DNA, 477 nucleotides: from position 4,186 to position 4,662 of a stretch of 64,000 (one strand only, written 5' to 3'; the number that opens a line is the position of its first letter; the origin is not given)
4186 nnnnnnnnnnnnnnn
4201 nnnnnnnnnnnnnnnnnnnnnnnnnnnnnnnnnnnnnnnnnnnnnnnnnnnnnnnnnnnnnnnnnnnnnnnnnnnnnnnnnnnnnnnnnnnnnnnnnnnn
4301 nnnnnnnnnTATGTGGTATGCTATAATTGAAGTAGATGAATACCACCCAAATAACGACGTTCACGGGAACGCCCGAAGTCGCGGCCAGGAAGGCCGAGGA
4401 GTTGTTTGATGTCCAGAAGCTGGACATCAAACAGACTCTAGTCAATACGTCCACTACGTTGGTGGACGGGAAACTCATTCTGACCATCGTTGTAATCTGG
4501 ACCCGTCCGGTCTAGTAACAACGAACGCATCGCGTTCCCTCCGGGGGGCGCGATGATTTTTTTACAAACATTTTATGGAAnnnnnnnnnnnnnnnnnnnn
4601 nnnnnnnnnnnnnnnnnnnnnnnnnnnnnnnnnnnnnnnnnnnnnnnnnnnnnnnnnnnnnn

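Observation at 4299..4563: Stand-alone consensus-promoter / terminator unit with a GC-rich structured transcript or a leaderless 59-aa ORF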

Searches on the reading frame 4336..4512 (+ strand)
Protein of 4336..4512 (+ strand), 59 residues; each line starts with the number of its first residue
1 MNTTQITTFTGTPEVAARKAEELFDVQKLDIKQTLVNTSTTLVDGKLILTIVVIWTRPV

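Call 9: search_protein_families(library=pfam, proteins=[window:4336-4512:+], max_evalue=1)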
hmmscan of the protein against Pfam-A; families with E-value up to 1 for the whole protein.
window:4336-4512:+ (59 aa): 0 families

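Call 12: find_homologous_proteins(query=window:4336-4512:+, max_evalue=10)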
Query window:4336-4512:+ (59 aa): 2 proteins with E <= 10 among 2 candidates.
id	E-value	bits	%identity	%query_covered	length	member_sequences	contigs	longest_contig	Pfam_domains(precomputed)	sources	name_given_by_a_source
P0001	5.7e-29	115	100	100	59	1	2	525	-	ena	-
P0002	6.5e-20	87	76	100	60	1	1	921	-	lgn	-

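Call 14: find_encoding_contigs(protein=P0002, flank=6000)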
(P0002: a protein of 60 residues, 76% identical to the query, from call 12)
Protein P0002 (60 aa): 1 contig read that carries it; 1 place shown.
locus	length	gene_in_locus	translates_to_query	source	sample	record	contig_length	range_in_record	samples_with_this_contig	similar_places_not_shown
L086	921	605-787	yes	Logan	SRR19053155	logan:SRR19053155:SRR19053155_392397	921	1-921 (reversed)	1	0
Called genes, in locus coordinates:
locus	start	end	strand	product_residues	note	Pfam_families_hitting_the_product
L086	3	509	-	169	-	?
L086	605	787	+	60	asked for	-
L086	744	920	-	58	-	?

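Call 15: find_encoding_contigs(protein=P0001, flank=6000)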
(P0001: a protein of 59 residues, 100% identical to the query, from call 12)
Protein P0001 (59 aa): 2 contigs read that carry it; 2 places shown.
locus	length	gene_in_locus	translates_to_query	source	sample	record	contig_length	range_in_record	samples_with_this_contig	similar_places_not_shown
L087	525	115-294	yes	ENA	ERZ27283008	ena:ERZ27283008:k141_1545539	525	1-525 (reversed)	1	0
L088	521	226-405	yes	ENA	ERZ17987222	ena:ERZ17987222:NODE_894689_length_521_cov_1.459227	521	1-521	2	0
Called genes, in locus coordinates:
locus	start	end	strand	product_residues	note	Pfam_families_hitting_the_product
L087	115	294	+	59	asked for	-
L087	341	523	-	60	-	?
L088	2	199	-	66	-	?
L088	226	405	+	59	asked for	-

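Call 21: find_related_loci(query=A2, collection=metagenome_contigs, flank=5000)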
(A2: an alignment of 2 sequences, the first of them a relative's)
Query A2 (59 aa) in metagenome_contigs; peptide patterns used: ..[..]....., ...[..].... (x = any residue, [..] = any of these).
567 stretches matched a pattern, but none encodes a relative of the query by tblastn (E <= 1e-3).

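Call 25: predict_structure(alignment_id=A2)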
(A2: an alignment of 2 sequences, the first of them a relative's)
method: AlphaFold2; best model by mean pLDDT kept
length: 59 residues; sequences in the alignment: 2
mean_pLDDT: 89.5   pTM: 0.72
mean pLDDT of the five models: 89.5, 85.1, 82.9, 81.4, 79.4
residues with pLDDT >= 90: 39; 70-90: 18; 50-70: 2; < 50: 0
segments of 3 or more residues with pLDDT < 50: none
pLDDT, mean of each block of 10 residues (from residue 1): 88 95 87 87 95 84
secondary structure, 60 per line:
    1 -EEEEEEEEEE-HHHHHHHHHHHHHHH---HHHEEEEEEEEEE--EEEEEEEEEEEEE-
elements in order: E2-11 H13-27 E34-43 E46-58

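Call 28: fold_search(model_id=the predicted structure, library=pdb)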
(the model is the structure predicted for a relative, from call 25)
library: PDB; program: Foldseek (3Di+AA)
matches with E <= 10: 1010; with E <= 0.001: 0
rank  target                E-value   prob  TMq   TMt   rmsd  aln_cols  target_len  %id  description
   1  3onr_J                4.7e-02  0.99  0.64  0.58   3.1        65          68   15  Crystal structure of the calcium chelating immunodominant antigen, calcium dodecin (Rv0379),from Mycobacterium tubercu (released 2011-03-16)
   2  6dzs_A                6.7e-02  0.93  0.56  0.11   2.9        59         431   17  Mycobacterial homoserine dehydrogenase ThrA in complex with NADP (released 2018-07-18)
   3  2yj0_B                8.8e-02  0.66  0.44  0.41   4.4        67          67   16  X-ray structure of chemically engineered Mycobacterium tuberculosis Dodecin (released 2011-10-12)
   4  8ui2_B                8.8e-02  0.57  0.40  0.27   5.2        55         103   22  T33-ml28 - Designed Tetrahedral Protein Cage Using Machine Learning Algorithms (released 2024-03-06)
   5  2yiz_A                9.4e-02  0.63  0.43  0.40   4.5        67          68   18  X-ray structure of Mycobacterium tuberculosis Dodecin (released 2011-10-12)
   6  2yj0_A                9.4e-02  0.63  0.44  0.41   4.4        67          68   16  X-ray structure of chemically engineered Mycobacterium tuberculosis Dodecin (released 2011-10-12)
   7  8uf0_A                1.2e-01  0.69  0.45  0.29   5.7        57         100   16  T33-ml23 - Designed Tetrahedral Protein Cage Using Machine Learning Algorithms (released 2023-11-15)
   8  8uce_B                1.5e-01  0.77  0.46  0.11   3.3        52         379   12  Thermophilic RNA Ligase from Palaeococcus pacificus + AMP (released 2024-02-21)
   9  6r1e_A                1.6e-01  0.66  0.48  0.44   3.9        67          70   15  Structure of dodecin from Streptomyces coelicolor (released 2019-03-27)
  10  3onr_D                2.1e-01  0.75  0.52  0.47   4.9        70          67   14  Crystal structure of the calcium chelating immunodominant antigen, calcium dodecin (Rv0379),from Mycobacterium tubercu (released 2011-03-16)
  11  2kxo_MODEL_1_A        2.1e-01  0.66  0.50  0.39   3.4        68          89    6  Solution NMR structure of the cell division regulator MinE protein from Neisseria gonorrhoeae (released 2010-10-20)
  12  8v3t_L                2.1e-01  0.57  0.43  0.21   6.0        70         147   10  CryoEM Structure of Diffocin - precontracted - Collar (released 2024-08-28)
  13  8ump_B                2.1e-01  0.30  0.37  0.25   5.5        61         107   15  T33-ml35 - Designed Tetrahedral Protein Cage Using Machine Learning Algorithms (released 2023-11-15)
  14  2vxa_A                2.3e-01  0.57  0.45  0.43   4.3        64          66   16  H. halophila dodecin in complex with riboflavin (released 2009-02-17)
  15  8ucg_B                2.4e-01  0.66  0.46  0.11   3.4        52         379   12  Thermophilic RNA Ligase from Palaeococcus pacificus K92A (released 2024-02-21)
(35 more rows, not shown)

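Call 30: search_protein_representatives(alignment_id=A2)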
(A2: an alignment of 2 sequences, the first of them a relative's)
Query: 2 sequences, 60 profile positions. Proteins with E-value up to 0.001 (for the whole library): 5; up to 1e-10: 1; up to 1e-30: 1. The best 5 are listed.
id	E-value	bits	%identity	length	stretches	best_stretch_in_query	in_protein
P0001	4.1e-36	139.2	-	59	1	1-59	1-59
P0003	6.2e-06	42.6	-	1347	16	9-49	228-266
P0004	8.0e-06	42.2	-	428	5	29-49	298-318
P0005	2.0e-05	41.0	-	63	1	3-56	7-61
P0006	6.0e-04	36.2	-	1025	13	26-49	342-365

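Call 31: search_solved_structures(query=A2, max_evalue=10, show_alignments=3)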
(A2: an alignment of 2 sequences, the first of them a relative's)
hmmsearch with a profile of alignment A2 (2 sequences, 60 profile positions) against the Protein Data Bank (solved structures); distinct sequences matched with E-value up to 10: 3.
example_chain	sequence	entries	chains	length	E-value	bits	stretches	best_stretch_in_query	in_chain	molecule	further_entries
8fbj_A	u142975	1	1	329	0.089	16.4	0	6-31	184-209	KWOCA_60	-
3cei_A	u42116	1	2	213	0.38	14.4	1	24-56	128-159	Superoxide dismutase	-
5nl7_A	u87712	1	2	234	0.77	13.4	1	26-56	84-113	Calponin homology domain protein putative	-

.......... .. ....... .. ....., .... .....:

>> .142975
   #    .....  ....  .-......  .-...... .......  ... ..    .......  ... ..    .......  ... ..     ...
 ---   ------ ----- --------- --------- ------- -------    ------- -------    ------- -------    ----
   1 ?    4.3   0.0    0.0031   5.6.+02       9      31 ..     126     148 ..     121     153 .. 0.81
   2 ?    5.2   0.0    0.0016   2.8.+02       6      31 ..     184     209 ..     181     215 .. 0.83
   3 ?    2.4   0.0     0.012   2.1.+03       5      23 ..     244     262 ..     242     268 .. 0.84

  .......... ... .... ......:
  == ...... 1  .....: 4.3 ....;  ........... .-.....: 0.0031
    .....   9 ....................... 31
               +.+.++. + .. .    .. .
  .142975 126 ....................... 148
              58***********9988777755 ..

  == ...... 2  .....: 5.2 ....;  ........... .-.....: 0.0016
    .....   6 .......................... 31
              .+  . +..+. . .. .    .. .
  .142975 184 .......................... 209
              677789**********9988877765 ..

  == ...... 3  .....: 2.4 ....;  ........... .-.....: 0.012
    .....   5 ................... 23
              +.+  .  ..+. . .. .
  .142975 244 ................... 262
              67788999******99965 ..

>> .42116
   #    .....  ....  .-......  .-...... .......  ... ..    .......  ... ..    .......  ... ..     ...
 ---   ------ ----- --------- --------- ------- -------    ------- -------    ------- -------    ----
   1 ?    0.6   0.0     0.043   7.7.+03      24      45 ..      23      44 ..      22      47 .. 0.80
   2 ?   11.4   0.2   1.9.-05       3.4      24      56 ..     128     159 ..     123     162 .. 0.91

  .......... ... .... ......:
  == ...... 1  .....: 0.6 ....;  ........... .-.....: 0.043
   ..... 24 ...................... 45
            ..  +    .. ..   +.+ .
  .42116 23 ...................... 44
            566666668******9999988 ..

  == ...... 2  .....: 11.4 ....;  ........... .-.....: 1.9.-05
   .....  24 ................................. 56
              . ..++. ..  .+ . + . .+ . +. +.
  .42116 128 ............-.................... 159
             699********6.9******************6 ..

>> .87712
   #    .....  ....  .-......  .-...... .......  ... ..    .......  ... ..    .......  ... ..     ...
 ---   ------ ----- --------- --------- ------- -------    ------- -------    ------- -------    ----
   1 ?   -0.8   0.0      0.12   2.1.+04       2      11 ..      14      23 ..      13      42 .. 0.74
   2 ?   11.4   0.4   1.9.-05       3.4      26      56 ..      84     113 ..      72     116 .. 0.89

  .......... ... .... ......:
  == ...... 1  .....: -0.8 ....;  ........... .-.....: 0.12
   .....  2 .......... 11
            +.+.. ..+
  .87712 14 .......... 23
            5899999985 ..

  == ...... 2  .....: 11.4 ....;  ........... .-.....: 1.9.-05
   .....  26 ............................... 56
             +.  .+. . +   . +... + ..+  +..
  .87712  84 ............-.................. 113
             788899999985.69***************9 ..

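Call 34: find_encoding_contigs(protein=P0005, flank=6000)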
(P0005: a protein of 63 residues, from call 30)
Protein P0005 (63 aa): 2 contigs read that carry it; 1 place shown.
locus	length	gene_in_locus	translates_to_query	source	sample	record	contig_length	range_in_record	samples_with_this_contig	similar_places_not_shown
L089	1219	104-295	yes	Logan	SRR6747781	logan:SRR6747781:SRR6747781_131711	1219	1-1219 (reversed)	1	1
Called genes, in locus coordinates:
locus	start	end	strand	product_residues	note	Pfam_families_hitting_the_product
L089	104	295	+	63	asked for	-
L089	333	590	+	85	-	-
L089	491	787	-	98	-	-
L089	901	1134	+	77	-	-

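Call 40: find_homologous_proteins(query=A4, max_evalue=10)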
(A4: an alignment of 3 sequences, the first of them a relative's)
Query A4 (3 sequences) (59 aa, profile of the alignment): 3 proteins with E <= 10 among 7 candidates.
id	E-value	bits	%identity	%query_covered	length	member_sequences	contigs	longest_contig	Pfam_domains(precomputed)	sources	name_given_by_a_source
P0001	3.9e-32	128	100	100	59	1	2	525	-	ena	-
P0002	6.3e-32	128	76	100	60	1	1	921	-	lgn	-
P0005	6.3e-27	112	45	100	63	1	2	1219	-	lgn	-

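Call 48: fold_search(model_id=the predicted structure, library=viral)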
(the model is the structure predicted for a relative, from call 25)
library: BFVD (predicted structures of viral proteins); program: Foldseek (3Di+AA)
matches with E <= 10: 1418; with E <= 0.001: 0
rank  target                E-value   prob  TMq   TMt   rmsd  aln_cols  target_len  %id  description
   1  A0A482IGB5            1.5e-02  1.00  0.62  0.60   3.6        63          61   16  Uncharacterized protein [Stenotrophomonas phage YB07]
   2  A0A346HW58            2.0e-02  0.94  0.46  0.43   4.2        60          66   20  (no name in the UniProt tables at hand)
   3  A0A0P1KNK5            3.2e-02  0.99  0.62  0.54   3.4        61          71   21  Uncharacterized protein [Acinetobacter phage Loki]
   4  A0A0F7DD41            3.2e-02  0.97  0.55  0.36   5.0        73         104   19  Uncharacterized protein [Delftia phage IME-DE1]
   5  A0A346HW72            3.4e-02  0.89  0.46  0.44   6.1        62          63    8  (no name in the UniProt tables at hand)
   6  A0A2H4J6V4            4.5e-02  0.97  0.57  0.59   3.6        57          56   16  Uncharacterized protein [uncultured Caudovirales phage]
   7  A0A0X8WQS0            5.5e-02  0.91  0.52  0.42   4.6        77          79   10  (no name in the UniProt tables at hand)
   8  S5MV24                6.3e-02  0.96  0.58  0.29   3.8        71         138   17  Uncharacterized protein [Sinorhizobium phage phiM12]
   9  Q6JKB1                6.3e-02  0.82  0.47  0.11   4.9        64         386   12  p47 [Neodiprion sertifer nucleopolyhedrovirus]
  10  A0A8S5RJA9            6.7e-02  0.69  0.44  0.27   4.9        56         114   14  Uncharacterized protein [virus sp. ctML55]
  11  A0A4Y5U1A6            7.7e-02  0.99  0.64  0.58   3.2        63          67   19  Uncharacterized protein [Gordonia phage Arri]
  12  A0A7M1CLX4            7.7e-02  0.82  0.51  0.40   4.2        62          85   13  (no name in the UniProt tables at hand)
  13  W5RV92                1.0e-01  0.96  0.61  0.46   4.3        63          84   14  Uncharacterized protein [Staphylococcus phage vB_SepS_SEP9]
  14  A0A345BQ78            1.0e-01  0.75  0.42  0.22   7.5        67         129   13  (no name in the UniProt tables at hand)
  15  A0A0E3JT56            1.1e-01  0.98  0.62  0.59   2.2        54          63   17  Uncharacterized protein [Bacillus phage Stahl]
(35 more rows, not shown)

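Call 63: search_protein_families(library=pfam, proteins=[P0004, P0003, P0006, P0005, P0002], max_evalue=1)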
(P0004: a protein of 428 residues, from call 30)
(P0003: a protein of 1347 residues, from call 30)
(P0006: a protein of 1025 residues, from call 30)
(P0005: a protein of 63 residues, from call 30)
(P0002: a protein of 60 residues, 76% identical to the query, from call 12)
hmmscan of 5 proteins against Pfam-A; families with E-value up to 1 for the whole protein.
P0004 (428 aa): 9 families
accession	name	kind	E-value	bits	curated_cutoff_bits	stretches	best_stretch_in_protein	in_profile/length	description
PF09479.16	Flg_new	-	2.8e-76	252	27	5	182-246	1-65/65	Listeria-Bacteroides repeat domain (List_Bact_rpt)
PF06676.16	DUF1178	-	1.8e-06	28.9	31.6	0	364-378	10-24/147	Protein of unknown function (DUF1178)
PF18882.5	DUF5647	-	3e-05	24.2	27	0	363-387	38-62/79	Family of unknown function (DUF5647)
PF22727.1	NCH2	-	0.00012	22.6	27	0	207-251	11-55/96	NACHT C-terminal Helical domain 2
PF20615.3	DUF6802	-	0.0004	20.8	27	0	248-296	34-80/102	Family of unknown function (DUF6802)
PF19642.4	DUF6145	-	0.0022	18.5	27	0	326-358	46-78/115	Family of unknown function (DUF6145)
PF18608.7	XAF1_C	-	0.0042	17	25.8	0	58-77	27-46/54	XIAP-associated factor 1 C-terminal domain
PF24113.1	DUF7387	-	0.0079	17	27.9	0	334-354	25-45/85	Family of unknown function (DUF7387)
PF15589.11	Imm21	-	0.063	13.7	30.7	0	114-174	47-106/159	Immunity protein 21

P0003 (1347 aa): 7 families
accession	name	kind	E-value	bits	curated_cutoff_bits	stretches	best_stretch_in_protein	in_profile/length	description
PF23991.1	DUF7310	-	2.7e-07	31.4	40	1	938-989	29-80/83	Coiled-coil region of unknown function (DUF7310)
PF20808.2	MINT_RAM7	-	5.7e-06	27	108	2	126-195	35-107/110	Msx2-interacting protein, RAM7 domain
PF05531.17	NPV_P10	-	3.6e-05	24.6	29.8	0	687-738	16-67/75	Nucleopolyhedrovirus P10 protein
PF20271.3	CATASP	-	0.0085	16.4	29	1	571-606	10-45/86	CATRA-Associated Small Protein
PF18412.6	Wza_C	-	0.0097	16.1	25.8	0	525-544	9-28/30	Outer-membrane lipoprotein Wza C-terminal domain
PF05962.17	HutD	-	0.016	15.8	25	0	702-723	81-102/181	HutD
PF18098.6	RPN5_C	-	0.41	11.2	22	0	355-364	3-12/33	26S proteasome regulatory subunit RPN5 C-terminal domain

P0006 (1025 aa): 4 families
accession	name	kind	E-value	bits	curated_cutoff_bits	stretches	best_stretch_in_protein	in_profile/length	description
PF17970.7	bMG1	-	4.2e-07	30.4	26.4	2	310-362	12-63/105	Bacterial Alpha-2-macroglobulin MG1 domain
PF24278.2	HVO_0513_N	-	0.23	11.5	29.8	0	480-517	20-57/134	HVO_0513, N-terminal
PF09786.14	CytochromB561_N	-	0.35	10.2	27.3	1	758-910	148-270/571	Cytochrome B561, N terminal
PF00009.33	GTP_EFTU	-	0.65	10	26.5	0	410-436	81-107/188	Elongation factor Tu GTP binding domain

P0005 (63 aa): 1 family
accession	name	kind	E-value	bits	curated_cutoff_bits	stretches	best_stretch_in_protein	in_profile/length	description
PF12242.14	Eno-Rase_NADH_b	-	0.12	12.7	23.4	1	13-32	12-31/79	NAD(P)H binding domain of trans-2-enoyl-CoA reductase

P0002 (60 aa): 0 families

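Call 69: search_protein_families(library=phrogs, proteins=[P0001, P0002, P0005], max_evalue=1)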
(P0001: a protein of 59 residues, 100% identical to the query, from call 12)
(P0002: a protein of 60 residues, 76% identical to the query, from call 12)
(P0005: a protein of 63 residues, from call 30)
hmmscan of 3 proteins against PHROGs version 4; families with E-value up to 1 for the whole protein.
P0001 (59 aa): 1 family
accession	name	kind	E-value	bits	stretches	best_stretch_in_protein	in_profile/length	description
phrog_32434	-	unknown function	0.034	14.9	1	1-15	1-15/32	-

P0002 (60 aa): 0 families

P0005 (63 aa): 0 families

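Call 70: search_protein_families(library=padloc, proteins=[P0001, P0002, P0005], max_evalue=1)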
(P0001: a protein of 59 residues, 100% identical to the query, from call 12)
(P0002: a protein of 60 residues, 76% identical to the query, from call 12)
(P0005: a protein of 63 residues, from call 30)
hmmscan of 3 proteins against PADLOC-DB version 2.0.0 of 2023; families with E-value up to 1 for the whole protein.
P0001 (59 aa): 0 families

P0002 (60 aa): 0 families

P0005 (63 aa): 0 families

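Call 71: search_protein_families(library=ncbifam, proteins=[P0001, P0002, P0005], max_evalue=1)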
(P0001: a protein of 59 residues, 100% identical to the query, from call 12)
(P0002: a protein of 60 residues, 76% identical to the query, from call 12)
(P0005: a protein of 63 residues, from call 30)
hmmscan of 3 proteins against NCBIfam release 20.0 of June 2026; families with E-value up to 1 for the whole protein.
P0001 (59 aa): 0 families

P0002 (60 aa): 0 families

P0005 (63 aa): 0 families

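Call 75: search_dna_similar(query=P0001, collection=phages, mode=protein, max_evalue=1, max_rows=5)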
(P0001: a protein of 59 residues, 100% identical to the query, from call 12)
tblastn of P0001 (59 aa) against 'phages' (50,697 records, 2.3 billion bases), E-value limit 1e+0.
No match.

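Call 76: search_dna_similar(query=P0001, collection=plasmids, mode=protein, max_evalue=1, max_rows=5)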
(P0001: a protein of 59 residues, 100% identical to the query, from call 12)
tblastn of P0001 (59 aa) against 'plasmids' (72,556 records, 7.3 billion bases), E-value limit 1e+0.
No match.

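Call 77: find_related_loci(query=A4, collection=viral_contigs, flank=3000)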
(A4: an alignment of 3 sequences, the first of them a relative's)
Query A4 (59 aa) in viral_contigs; peptide patterns used: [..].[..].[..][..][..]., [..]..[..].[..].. (x = any residue, [..] = any of these).
122 stretches matched a pattern, but none encodes a relative of the query by tblastn (E <= 1e-3).

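Call 80: predict_structure(protein=P0005)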
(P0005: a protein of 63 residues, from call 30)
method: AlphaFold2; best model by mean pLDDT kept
length: 63 residues; sequences in the alignment: 1
mean_pLDDT: 89.6   pTM: 0.70
mean pLDDT of the five models: 89.6, 83.3, 74.8, 65.4, 63.8
residues with pLDDT >= 90: 53; 70-90: 5; 50-70: 3; < 50: 2
segments of 3 or more residues with pLDDT < 50: none
pLDDT, mean of each block of 10 residues (from residue 1): 70 94 92 92 95 96 82
secondary structure, 60 per line:
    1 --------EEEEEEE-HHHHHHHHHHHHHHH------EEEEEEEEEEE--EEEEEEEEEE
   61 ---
elements in order: E9-15 H17-31 E38-48 E51-60
